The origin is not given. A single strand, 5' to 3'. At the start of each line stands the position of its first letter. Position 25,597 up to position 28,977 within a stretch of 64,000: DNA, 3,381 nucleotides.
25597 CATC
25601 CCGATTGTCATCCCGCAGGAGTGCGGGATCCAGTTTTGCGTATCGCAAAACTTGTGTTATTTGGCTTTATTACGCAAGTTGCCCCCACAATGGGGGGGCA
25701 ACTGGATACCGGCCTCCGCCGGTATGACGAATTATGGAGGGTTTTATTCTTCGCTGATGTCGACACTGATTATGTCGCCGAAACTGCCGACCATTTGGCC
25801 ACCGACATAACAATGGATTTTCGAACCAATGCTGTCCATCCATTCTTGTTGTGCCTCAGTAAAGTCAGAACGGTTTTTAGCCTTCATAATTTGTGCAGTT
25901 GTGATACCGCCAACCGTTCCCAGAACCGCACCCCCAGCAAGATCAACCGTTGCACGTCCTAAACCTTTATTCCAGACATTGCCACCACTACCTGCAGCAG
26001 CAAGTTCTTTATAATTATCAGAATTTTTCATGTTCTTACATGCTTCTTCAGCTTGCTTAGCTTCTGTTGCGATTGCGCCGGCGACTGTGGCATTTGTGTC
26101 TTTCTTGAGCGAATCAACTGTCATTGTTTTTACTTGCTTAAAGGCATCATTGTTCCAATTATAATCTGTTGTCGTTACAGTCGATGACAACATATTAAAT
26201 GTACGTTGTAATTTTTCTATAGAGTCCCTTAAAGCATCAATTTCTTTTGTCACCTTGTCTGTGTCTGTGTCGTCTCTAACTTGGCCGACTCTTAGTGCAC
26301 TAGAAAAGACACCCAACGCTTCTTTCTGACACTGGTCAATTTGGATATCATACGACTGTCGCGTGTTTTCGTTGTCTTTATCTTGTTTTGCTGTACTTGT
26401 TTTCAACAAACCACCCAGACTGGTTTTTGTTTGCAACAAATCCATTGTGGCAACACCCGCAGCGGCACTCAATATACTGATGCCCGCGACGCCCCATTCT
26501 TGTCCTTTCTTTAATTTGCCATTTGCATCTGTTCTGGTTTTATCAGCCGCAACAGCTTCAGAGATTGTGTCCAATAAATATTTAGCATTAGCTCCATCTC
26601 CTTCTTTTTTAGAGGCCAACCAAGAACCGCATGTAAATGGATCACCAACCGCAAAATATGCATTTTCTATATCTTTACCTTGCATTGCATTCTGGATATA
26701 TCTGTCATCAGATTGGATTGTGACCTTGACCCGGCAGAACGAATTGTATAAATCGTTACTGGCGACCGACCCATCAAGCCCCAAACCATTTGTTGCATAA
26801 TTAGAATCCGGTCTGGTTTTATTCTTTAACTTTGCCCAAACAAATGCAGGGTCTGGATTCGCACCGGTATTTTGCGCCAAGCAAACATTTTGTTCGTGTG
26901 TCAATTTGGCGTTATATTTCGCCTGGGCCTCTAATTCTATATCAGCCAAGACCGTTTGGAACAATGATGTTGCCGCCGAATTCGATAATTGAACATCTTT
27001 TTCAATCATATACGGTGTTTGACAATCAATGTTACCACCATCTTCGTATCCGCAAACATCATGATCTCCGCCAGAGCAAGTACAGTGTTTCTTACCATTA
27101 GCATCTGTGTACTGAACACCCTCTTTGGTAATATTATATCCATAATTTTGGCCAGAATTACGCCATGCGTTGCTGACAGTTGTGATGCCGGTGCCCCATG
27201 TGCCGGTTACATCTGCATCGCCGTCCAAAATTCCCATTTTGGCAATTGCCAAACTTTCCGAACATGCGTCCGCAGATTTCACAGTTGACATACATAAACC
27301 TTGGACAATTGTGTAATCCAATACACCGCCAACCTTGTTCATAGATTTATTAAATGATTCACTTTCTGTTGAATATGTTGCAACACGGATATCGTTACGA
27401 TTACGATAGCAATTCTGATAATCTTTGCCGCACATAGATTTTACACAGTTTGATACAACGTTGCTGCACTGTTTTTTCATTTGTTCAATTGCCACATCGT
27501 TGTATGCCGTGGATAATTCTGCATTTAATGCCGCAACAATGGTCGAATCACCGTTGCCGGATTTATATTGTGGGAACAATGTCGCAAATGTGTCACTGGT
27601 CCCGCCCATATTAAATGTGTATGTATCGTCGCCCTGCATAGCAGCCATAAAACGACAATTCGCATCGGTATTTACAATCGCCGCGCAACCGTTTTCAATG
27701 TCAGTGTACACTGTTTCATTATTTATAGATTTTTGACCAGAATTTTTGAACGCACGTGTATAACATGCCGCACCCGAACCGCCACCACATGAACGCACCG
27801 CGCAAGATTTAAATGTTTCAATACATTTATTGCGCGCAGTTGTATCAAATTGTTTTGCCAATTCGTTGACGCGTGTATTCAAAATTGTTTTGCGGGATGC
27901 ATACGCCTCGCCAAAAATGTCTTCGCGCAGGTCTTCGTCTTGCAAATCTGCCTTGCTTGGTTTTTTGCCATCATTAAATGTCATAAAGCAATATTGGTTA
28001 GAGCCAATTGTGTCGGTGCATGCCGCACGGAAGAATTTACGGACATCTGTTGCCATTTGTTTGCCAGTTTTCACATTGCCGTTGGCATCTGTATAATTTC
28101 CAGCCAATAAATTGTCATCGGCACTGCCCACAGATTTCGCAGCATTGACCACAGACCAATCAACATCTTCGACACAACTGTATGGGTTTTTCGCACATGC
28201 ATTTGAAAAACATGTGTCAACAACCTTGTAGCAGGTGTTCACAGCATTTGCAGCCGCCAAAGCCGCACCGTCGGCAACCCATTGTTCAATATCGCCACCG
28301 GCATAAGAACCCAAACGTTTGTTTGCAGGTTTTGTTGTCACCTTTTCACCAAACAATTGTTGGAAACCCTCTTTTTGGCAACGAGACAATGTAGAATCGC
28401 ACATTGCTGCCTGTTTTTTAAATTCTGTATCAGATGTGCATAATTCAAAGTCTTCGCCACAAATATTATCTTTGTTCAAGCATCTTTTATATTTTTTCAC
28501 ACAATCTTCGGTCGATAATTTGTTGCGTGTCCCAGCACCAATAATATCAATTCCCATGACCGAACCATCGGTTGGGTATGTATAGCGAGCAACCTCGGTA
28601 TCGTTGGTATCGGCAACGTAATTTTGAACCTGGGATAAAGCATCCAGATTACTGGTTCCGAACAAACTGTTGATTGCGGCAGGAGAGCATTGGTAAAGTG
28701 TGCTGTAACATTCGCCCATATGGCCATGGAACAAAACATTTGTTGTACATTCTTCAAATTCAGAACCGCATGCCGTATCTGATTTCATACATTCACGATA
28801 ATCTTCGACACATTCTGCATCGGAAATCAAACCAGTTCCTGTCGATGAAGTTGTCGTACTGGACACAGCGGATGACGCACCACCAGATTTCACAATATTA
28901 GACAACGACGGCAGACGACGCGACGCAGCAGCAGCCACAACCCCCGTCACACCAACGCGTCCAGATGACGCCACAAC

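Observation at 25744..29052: Orphan 1100-aa secreted cysteine-rich protein with a duplicated 6-Cys module and a C-terminal glycine-zipper membrane region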

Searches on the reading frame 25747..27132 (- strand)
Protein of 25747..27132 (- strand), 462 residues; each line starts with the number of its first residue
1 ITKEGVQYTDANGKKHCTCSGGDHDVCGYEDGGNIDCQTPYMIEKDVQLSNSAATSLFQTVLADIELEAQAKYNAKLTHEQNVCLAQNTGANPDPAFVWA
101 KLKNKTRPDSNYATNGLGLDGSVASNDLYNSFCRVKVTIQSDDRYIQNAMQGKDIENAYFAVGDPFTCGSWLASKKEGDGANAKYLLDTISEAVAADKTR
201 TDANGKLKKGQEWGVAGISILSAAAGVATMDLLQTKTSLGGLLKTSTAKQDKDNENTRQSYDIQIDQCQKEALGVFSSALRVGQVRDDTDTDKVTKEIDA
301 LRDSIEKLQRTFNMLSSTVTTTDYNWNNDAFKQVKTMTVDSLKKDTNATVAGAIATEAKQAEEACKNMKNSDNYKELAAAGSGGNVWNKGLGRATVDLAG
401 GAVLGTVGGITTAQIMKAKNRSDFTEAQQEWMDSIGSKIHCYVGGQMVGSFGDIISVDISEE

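Call 117: predict_structure(alignment_id=A6)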
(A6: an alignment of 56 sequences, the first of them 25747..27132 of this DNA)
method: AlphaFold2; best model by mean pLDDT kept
length: 462 residues; sequences in the alignment: 56
mean_pLDDT: 77.7   pTM: 0.49
mean pLDDT of the five models: 77.7, 77.3, 75.3, 74.5, 73.8
residues with pLDDT >= 90: 170; 70-90: 185; 50-70: 40; < 50: 67
segments of 3 or more residues with pLDDT < 50: 212-246, 384-413
pLDDT, mean of each block of 10 residues (from residue 1): 73 92 94 94 83 77 87 92 90 89 95 93 94 96 87 88 96 87 87 83 73 41 29 33 43 72 90 94 88 91 91 77 58 74 74 89 87 73 47 34 29 58 78 87 94 92 71
secondary structure, 60 per line:
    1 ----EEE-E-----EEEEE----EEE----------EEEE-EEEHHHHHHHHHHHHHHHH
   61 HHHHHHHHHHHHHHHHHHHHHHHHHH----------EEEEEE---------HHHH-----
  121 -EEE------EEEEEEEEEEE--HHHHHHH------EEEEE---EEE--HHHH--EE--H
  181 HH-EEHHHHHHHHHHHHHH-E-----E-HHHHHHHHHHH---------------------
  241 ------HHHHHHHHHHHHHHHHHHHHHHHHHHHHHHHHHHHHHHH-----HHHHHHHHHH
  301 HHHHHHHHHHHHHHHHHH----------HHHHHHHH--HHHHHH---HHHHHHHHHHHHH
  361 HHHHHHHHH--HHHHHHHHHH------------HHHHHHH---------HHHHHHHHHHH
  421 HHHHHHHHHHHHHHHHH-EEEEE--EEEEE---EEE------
elements in order: E5-7 E15-19 E24-26 E37-40 E42-44 H45-86 E97-102 H112-115 E122-124 E131-141 H144-150 E157-161 E165-167 H170-173 H186-199 H209-219 H247-285 H291-318 H329-336 H339-344 H348-369 H372-381 H394-400 H410-437 E439-443 E446-450 E454-456

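Call 119: fold_search(model_id=the predicted structure, library=pdb)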
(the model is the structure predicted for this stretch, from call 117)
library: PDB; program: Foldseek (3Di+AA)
matches with E <= 10: 649; with E <= 0.001: 0
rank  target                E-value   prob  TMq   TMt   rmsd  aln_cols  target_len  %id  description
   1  6grj_E                9.4e-02  0.33  0.13  0.18  33.0       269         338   12  Structure of the AhlB pore of the tripartite alpha-pore forming toxin, AHL, from Aeromonas hydrophila. (released 2019-07-03)
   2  7q83_B                1.0e-01  0.89  0.14  0.40  22.4       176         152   11  Crystal structure of S. cerevisiae Sso2 in complex with the pleckstrin homology domain of Sec3 (released 2022-08-31)
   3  9cte                  1.2e-01  0.98  0.17  0.58   5.3       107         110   16  De novo design of protein catalysts for new-to-nature reactions (released 2025-05-07)
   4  1szi                  1.3e-01  0.99  0.23  0.48   4.7       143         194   14  Crystal Structure of the C-terminus of TIP47 (released 2004-07-27)
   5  7jrq                  1.3e-01  0.99  0.20  0.60   4.2       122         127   15  Crystallographically Characterized De Novo Designed Mn-Diphenylporphyrin Binding Protein (released 2021-01-13)
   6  7q83_D                1.4e-01  0.82  0.15  0.43  23.7       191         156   10  Crystal structure of S. cerevisiae Sso2 in complex with the pleckstrin homology domain of Sec3 (released 2022-08-31)
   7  6grj_A                1.6e-01  0.25  0.13  0.18  32.9       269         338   12  Structure of the AhlB pore of the tripartite alpha-pore forming toxin, AHL, from Aeromonas hydrophila. (released 2019-07-03)
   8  3g50_C                1.8e-01  0.98  0.18  0.57   3.9       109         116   12  Crystal Structure of NiSOD D3A mutant at 1.9 A (released 2009-04-28)
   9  6grj_H                1.8e-01  0.25  0.13  0.18  33.0       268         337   12  Structure of the AhlB pore of the tripartite alpha-pore forming toxin, AHL, from Aeromonas hydrophila. (released 2019-07-03)
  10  9n0k_A                2.1e-01  0.96  0.18  0.55   6.7       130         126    9  Crystal structure of KABLE triple mutant (Ile12Phe, Lys14Pro, Leu20Trp) (released 2025-08-20)
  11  3g50_A                2.3e-01  0.97  0.19  0.57   3.8       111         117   12  Crystal Structure of NiSOD D3A mutant at 1.9 A (released 2009-04-28)
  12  4k0d_B                2.3e-01  0.38  0.13  0.29  11.3       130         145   15  Periplasmic sensor domain of sensor histidine kinase, Adeh_2942 (released 2013-06-12)
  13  9n0i_E                2.5e-01  0.99  0.20  0.62   4.4       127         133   15  Crystal structure of KABLE double mutant (Lys14Pro, Leu20Trp) (released 2025-08-20)
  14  4ncq_B                2.5e-01  0.97  0.18  0.59   3.9       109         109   12  Crystal structure of NiSOD H1A mutant (released 2014-12-24)
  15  9dm3_MODEL_1_A        2.5e-01  0.84  0.17  0.49  10.4       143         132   17  De novo design of proteins that bind naphthalenediimides, powerful photooxidants with tunable photophysical pr (released 2025-03-05)
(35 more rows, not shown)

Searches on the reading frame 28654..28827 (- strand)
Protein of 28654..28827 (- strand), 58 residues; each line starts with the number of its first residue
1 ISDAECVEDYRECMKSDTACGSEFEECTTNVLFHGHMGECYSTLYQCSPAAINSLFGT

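Call 90: find_homologous_proteins(query=A4, max_evalue=0.01)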
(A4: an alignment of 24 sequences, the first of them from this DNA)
Query A4 (24 sequences) (58 aa, profile of the alignment): 3 proteins with E <= 0.01 among 34 candidates.
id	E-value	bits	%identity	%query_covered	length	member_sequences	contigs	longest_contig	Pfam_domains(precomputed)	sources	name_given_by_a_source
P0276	3.3e-16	77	71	36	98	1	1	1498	-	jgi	jgi:hypothetical protein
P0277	4.3e-15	73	43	76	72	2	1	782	-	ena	-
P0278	3.3e-7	48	41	50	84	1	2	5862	-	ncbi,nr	ncbi:MAG: hypothetical protein MJ163_01345, partial [Alphaproteobacteria bacterium]|nr:hypothetical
